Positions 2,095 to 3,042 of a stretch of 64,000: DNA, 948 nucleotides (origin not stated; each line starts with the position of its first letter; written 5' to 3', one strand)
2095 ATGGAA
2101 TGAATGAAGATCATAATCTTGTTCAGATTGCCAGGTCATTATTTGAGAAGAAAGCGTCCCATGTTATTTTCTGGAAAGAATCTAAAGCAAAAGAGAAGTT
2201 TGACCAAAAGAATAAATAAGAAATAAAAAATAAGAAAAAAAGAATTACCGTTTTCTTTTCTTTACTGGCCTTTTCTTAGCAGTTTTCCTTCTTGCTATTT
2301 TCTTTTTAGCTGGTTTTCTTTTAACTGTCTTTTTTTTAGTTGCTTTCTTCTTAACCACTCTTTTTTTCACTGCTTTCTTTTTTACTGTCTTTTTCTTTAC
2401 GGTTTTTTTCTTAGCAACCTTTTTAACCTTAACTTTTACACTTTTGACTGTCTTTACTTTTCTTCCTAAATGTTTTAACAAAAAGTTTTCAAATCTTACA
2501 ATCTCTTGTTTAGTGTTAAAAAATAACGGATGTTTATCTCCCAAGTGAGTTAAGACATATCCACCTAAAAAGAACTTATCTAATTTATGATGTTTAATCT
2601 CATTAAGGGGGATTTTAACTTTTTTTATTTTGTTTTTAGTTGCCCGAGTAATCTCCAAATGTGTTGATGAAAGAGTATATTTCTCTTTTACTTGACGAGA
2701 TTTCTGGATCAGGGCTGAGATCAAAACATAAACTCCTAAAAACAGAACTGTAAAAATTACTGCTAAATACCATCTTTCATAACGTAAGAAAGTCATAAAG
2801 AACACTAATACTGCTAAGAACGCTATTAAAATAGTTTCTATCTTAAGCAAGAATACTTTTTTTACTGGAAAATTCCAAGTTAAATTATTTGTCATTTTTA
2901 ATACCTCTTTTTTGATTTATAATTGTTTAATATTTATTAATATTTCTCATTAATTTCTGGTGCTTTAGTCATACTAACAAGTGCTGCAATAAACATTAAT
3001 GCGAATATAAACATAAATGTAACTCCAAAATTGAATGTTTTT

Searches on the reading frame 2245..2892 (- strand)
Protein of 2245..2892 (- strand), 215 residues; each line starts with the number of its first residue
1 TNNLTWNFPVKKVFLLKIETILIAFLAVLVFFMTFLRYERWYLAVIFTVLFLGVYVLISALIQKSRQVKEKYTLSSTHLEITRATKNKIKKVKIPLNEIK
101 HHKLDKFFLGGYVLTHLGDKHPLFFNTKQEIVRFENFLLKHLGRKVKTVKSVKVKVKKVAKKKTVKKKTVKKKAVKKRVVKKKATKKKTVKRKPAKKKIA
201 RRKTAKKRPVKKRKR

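Call 36: search_protein_families(library=pfam, proteins=[window:2245-2892:-], max_evalue=0.01)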
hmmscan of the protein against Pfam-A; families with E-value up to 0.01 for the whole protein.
window:2245-2892:- (215 aa): 1 family
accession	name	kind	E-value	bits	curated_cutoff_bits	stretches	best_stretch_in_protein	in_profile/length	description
PF13567.11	DUF4131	-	0.0032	17.6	31.6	1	18-76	5-64/165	Domain of unknown function (DUF4131)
